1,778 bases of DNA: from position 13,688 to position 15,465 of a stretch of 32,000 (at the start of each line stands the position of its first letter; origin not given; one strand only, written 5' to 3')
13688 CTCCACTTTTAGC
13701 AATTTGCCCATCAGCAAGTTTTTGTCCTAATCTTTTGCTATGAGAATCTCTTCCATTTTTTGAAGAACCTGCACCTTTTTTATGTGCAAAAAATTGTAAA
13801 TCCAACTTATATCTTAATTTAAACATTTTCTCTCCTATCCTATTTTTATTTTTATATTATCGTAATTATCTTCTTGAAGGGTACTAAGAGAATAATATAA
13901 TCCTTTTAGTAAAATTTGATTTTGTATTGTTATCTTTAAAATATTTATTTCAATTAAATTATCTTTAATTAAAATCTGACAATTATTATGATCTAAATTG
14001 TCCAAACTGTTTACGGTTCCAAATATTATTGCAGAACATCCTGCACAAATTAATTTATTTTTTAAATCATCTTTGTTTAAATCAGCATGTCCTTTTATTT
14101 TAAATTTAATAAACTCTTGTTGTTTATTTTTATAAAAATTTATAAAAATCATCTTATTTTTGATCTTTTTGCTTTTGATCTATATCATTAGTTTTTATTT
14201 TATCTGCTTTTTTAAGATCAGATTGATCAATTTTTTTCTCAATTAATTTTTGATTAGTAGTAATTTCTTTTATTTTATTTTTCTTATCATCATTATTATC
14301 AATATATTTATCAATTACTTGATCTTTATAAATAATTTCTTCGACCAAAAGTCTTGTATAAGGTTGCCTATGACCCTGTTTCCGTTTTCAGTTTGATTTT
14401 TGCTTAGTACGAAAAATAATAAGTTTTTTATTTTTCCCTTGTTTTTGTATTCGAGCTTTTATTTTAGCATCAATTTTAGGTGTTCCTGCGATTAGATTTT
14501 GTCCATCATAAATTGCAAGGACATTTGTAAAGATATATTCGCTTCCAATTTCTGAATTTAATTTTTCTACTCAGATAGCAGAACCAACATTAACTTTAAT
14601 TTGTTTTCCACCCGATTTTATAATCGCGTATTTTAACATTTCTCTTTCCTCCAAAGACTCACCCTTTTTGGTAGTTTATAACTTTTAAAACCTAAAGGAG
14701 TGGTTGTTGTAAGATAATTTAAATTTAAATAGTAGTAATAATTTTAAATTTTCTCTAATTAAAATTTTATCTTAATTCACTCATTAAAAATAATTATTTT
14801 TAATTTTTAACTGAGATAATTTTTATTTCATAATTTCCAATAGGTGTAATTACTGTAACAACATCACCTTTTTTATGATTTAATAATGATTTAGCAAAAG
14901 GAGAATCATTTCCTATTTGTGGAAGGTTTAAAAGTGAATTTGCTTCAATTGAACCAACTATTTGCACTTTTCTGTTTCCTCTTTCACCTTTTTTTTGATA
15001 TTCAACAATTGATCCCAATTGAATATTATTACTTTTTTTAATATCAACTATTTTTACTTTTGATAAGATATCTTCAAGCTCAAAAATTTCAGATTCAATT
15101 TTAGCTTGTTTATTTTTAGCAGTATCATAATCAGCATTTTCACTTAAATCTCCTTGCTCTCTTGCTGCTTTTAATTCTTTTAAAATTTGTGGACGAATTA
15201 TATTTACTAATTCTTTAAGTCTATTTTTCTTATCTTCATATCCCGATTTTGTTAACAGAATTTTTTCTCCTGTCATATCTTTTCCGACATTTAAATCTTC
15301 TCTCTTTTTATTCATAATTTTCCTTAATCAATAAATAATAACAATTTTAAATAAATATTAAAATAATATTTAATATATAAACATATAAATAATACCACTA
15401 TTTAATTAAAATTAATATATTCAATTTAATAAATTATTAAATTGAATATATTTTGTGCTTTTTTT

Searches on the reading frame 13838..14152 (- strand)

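Call 69: search_protein_families(library=pfam, proteins=[window:13838-14152:-], max_evalue=0.01)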
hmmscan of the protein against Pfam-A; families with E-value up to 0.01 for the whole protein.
seq(105 aa): 1 family
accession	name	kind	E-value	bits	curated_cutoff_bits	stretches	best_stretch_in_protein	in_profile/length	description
PF04327.17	Peptidase_Prp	-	4.1e-15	56.2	27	1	1-101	1-90/90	Cysteine protease Prp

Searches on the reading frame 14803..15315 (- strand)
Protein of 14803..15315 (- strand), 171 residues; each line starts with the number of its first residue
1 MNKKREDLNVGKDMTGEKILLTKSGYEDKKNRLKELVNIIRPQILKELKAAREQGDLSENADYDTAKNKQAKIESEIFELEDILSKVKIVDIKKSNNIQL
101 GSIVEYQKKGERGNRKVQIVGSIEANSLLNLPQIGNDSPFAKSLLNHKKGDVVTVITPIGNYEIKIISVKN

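Call 69: search_protein_families(library=pfam, proteins=[window:14803-15315:-], max_evalue=0.01)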
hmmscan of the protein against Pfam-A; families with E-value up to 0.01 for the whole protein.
seq(171 aa): 2 families
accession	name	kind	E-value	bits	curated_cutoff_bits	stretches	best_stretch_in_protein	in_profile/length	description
PF03449.20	GreA_GreB_N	-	1.3e-24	86.6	24.5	1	19-89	1-71/71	Transcription elongation factor, N-terminal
PF01272.25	GreA_GreB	-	8.3e-17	61.4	26.9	1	95-170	3-76/77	Transcription elongation factor, GreA/GreB, C-term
